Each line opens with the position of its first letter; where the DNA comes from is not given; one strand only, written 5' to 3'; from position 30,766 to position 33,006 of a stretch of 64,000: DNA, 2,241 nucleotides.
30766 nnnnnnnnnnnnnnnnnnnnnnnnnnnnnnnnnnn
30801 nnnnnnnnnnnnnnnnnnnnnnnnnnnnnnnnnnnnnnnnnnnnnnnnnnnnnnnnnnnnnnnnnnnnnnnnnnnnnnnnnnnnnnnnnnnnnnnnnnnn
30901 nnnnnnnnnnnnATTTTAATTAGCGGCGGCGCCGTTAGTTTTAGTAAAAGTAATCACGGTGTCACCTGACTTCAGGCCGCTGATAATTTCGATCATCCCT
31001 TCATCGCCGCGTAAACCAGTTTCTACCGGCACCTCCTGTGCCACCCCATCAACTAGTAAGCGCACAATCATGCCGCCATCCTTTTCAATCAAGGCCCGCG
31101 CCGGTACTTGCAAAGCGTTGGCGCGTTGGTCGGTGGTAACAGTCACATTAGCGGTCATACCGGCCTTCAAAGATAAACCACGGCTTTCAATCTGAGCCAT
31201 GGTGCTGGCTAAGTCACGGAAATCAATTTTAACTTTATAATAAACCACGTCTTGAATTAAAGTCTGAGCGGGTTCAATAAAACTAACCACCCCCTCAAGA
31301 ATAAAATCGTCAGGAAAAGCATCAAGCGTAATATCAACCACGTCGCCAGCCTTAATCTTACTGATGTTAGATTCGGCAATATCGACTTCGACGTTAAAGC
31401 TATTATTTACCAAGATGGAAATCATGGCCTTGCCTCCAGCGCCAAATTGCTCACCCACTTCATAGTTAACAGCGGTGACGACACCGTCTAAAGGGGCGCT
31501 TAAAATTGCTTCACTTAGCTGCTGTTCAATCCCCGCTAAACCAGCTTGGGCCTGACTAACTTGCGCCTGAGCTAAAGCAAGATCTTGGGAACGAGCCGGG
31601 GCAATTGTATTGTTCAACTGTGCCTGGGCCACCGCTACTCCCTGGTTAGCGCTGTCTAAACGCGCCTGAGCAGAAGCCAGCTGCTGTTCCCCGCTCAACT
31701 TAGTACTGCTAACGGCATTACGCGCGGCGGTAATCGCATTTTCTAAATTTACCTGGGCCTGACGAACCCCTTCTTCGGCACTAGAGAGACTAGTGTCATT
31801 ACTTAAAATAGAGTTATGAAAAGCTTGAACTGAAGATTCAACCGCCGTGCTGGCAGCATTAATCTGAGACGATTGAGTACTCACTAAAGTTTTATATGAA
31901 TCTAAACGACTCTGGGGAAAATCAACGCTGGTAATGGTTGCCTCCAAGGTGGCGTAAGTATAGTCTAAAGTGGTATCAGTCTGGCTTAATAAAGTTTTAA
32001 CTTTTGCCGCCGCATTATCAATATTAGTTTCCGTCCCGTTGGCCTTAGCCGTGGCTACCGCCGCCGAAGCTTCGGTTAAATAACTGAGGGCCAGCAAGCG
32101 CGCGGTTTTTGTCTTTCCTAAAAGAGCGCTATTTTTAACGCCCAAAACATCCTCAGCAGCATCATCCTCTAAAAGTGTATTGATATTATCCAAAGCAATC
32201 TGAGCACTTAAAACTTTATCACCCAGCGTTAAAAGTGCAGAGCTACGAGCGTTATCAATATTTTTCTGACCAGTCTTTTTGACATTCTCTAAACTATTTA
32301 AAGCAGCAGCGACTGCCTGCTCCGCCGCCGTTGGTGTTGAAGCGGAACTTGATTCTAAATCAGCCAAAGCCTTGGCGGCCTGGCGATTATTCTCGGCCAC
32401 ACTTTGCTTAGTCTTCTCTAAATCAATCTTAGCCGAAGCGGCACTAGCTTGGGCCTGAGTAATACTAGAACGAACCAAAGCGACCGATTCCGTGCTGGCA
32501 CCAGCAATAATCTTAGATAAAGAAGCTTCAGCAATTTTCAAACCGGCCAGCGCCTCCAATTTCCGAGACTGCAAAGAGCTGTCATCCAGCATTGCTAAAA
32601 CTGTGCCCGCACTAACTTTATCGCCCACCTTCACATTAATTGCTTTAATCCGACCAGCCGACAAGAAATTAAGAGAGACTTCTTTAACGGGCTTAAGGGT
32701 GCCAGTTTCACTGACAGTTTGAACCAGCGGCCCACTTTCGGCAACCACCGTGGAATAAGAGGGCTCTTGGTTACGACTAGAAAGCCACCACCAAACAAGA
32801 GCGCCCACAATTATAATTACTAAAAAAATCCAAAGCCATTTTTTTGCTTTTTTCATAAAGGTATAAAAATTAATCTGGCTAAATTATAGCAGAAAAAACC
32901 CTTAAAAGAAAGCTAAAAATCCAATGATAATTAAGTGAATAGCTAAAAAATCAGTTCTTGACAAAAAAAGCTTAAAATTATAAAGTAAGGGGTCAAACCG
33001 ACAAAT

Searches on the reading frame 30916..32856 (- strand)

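Call 100: search_protein_families(library=pfam, proteins=[window:30916-32856:-], max_evalue=0.00001)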
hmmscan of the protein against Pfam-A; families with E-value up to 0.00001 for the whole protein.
window:30916-32856:- (646 aa): 3 families
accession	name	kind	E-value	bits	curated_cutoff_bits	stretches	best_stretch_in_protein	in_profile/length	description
PF16576.10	HlyD_D23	-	6.9e-12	45.5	30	1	392-530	55-187/214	Barrel-sandwich domain of CusB or HlyD membrane-fusion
PF13437.12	HlyD_3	-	1.7e-10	42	22.2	1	452-545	2-94/106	HlyD family secretion protein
PF13533.13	Biotin_lipoyl_2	-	3.5e-09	36.7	29.8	1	62-91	3-32/32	Biotin-lipoyl like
